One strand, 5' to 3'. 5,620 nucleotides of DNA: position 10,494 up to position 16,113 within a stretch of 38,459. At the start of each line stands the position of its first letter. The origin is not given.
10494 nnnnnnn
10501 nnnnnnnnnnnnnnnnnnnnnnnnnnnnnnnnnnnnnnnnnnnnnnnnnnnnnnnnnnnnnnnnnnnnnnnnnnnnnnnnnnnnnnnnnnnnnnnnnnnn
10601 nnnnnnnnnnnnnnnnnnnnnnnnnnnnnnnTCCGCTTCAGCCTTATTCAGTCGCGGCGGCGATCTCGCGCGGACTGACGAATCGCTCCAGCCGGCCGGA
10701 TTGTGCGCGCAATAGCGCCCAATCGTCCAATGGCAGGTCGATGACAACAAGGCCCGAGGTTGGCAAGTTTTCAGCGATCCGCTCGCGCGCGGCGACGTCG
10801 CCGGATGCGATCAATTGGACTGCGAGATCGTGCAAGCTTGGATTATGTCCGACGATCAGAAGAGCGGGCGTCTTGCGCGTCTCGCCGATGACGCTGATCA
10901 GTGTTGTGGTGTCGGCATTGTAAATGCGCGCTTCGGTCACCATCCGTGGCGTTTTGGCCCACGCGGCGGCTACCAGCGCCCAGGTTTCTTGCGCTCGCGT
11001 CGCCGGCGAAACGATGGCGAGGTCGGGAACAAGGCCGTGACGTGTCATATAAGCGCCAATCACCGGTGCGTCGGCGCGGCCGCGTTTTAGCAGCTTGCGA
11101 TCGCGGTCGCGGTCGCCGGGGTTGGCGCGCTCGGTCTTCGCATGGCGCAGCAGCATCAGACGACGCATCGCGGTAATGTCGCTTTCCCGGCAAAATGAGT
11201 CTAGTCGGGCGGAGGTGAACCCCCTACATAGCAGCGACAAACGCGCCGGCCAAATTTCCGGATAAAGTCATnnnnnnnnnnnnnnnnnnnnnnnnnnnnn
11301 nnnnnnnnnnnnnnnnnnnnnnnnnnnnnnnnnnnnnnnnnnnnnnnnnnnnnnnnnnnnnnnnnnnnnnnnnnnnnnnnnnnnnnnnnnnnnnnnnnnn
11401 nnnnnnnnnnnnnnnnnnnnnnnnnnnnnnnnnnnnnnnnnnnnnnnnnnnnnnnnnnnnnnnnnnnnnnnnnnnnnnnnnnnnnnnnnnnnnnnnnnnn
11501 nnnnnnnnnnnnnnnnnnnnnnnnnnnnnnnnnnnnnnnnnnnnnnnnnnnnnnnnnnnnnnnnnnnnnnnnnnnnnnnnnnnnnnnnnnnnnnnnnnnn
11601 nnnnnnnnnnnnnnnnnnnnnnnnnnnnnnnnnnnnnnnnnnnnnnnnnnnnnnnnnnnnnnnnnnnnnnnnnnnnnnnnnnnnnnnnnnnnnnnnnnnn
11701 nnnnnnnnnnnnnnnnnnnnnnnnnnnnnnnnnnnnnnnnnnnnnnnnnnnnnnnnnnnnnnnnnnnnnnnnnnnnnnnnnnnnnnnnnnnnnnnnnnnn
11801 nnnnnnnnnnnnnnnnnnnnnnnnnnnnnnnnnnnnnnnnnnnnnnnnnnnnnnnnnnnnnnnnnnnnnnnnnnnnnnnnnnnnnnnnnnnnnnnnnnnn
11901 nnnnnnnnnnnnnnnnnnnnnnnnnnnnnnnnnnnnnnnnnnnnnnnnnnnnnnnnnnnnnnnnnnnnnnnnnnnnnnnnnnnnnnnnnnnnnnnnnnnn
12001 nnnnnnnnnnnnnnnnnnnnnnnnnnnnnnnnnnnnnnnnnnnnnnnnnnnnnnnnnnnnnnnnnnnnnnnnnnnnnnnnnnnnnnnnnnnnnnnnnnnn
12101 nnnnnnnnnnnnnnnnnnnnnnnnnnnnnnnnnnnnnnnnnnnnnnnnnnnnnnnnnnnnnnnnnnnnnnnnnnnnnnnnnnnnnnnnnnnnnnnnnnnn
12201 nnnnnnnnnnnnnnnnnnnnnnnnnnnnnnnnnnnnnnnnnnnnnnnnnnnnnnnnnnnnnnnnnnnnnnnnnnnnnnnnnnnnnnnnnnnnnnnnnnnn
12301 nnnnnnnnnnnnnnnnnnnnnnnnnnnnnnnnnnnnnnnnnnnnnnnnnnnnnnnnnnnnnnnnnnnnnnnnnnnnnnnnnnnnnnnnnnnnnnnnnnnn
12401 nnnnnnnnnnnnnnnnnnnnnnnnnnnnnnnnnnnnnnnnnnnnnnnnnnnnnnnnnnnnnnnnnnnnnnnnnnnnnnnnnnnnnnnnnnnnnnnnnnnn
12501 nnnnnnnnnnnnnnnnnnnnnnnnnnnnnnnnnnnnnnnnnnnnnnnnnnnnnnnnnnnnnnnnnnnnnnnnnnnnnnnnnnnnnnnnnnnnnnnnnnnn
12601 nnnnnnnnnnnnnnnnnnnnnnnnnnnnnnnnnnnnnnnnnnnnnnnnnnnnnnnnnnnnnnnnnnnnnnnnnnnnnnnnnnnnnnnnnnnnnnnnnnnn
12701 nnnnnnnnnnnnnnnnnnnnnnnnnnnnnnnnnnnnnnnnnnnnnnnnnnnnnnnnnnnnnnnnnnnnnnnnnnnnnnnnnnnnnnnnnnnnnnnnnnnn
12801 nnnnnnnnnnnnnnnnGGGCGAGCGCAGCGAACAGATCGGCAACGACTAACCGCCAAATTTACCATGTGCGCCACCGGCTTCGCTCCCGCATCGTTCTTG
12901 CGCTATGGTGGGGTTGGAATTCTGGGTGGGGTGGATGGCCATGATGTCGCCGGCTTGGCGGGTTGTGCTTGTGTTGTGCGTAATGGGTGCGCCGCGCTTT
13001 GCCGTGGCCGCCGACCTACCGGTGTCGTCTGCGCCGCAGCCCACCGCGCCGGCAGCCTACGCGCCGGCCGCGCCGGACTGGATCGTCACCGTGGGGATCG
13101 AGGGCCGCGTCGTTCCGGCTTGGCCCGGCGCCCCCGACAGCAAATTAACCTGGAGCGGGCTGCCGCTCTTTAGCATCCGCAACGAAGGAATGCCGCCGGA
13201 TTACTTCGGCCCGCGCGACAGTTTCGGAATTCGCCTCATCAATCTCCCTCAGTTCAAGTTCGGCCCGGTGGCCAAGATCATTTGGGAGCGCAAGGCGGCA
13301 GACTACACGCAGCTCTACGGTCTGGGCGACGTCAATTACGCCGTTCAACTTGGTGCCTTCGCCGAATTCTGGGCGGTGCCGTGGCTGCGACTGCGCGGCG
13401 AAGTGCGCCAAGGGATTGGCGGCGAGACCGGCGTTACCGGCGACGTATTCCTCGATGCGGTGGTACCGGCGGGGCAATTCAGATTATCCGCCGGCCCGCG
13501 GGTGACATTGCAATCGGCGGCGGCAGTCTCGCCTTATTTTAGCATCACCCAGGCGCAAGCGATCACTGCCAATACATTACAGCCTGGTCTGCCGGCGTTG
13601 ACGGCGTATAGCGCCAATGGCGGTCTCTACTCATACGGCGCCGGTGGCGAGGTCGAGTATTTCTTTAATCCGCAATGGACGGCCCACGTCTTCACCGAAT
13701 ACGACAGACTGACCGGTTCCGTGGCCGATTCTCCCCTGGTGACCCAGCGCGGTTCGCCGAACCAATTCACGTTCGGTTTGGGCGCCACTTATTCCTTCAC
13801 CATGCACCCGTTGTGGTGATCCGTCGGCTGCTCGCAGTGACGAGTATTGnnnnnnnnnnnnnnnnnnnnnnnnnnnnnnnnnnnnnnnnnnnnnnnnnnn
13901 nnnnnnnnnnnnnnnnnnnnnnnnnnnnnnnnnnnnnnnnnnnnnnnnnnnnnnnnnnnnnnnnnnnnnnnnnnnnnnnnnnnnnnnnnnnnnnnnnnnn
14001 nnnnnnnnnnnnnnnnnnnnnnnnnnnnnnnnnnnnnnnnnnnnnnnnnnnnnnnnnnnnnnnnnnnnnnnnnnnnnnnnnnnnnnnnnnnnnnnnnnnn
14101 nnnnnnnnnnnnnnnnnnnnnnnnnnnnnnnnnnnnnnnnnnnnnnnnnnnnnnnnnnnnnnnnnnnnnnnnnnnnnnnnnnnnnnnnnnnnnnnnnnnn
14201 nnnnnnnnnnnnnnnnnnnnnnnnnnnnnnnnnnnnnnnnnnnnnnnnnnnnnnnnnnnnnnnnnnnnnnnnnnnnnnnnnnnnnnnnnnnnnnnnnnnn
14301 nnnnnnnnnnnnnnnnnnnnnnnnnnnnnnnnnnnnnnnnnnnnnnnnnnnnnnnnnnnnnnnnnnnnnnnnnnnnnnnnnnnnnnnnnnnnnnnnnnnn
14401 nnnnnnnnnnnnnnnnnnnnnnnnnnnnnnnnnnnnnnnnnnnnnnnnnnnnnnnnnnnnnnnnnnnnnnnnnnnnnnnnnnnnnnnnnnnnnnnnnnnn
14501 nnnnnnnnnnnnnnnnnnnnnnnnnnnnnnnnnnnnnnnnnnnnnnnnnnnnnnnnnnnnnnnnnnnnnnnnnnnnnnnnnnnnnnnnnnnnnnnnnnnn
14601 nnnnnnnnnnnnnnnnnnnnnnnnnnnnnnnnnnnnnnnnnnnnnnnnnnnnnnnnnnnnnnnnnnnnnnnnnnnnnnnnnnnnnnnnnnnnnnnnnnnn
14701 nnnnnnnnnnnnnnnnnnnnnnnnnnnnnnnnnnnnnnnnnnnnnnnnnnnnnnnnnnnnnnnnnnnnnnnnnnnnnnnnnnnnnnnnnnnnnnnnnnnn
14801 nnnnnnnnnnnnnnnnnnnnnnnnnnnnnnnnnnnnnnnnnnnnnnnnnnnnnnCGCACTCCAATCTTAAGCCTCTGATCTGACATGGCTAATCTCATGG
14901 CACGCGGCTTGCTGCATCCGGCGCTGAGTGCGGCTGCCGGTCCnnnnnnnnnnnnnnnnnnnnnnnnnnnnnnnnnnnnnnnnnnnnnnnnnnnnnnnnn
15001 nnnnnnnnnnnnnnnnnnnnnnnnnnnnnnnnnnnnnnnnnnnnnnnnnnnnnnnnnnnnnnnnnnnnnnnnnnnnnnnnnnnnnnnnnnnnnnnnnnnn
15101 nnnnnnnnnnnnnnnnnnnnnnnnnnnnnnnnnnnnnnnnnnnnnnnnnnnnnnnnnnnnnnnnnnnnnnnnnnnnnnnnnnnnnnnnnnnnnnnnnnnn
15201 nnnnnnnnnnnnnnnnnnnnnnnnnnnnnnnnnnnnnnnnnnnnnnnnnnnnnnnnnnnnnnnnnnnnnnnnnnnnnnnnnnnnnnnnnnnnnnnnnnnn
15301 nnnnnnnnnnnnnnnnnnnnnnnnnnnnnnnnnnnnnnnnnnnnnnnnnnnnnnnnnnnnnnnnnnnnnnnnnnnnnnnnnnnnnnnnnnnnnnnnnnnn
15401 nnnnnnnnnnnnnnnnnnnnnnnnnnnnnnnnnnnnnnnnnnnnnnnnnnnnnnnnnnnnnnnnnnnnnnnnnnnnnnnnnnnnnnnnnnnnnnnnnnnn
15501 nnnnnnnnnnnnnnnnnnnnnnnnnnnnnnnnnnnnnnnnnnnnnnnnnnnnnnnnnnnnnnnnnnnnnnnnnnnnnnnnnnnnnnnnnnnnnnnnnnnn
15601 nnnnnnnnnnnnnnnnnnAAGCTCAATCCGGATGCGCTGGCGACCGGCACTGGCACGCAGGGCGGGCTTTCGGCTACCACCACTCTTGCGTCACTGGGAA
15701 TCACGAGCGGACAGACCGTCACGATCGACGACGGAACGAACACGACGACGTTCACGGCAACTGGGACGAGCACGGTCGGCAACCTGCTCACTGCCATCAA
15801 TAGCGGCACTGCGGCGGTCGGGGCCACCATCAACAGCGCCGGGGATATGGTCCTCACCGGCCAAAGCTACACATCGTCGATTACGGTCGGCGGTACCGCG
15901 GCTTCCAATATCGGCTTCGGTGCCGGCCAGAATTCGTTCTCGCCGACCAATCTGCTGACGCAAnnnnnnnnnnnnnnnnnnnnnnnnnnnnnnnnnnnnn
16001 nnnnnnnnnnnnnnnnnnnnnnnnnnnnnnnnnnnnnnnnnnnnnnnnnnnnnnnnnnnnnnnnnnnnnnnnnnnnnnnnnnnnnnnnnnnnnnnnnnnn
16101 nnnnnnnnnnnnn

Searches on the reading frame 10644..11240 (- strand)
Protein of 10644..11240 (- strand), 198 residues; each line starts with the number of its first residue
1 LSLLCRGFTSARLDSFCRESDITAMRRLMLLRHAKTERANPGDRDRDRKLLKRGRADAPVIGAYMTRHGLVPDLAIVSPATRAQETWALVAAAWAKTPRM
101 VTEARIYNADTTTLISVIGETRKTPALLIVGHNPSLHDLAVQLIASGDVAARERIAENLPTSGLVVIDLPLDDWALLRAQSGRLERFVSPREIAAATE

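Call 37: search_protein_families(library=pfam, proteins=[window:10644-11240:-], max_evalue=0.01)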
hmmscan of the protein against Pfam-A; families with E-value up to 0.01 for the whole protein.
window:10644-11240:- (198 aa): 1 family
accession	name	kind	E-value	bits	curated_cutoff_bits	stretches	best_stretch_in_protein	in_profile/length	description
PF00300.27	His_Phos_1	-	2.7e-06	27.6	21.7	1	28-96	1-69/194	Histidine phosphatase superfamily (branch 1)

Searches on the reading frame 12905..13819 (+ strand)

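Call 7: search_protein_families(library=pfam, proteins=[window:12905-13819:+], max_evalue=0.001)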
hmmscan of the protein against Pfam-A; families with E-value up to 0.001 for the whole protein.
window:12905-13819:+ (304 aa): 2 families
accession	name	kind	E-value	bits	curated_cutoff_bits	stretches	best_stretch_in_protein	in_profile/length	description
PF06629.18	MipA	-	5.3e-40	138.4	24.2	1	63-298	1-221/221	MltA-interacting protein MipA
PF13505.12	OMP_b-brl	-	0.0007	20.2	28.7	0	142-298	39-175/175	Outer membrane protein beta-barrel domain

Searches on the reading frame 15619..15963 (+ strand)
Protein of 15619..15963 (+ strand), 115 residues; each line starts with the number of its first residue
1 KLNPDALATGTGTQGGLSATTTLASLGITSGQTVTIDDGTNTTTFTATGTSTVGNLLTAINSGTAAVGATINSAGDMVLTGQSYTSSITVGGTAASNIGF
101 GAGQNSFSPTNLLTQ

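Call 77: find_homologous_proteins(query=window:15619-15963:+, max_evalue=0.00001)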
Query window:15619-15963:+: 130 candidates shared short words with the query, none scored E <= 0.00001.
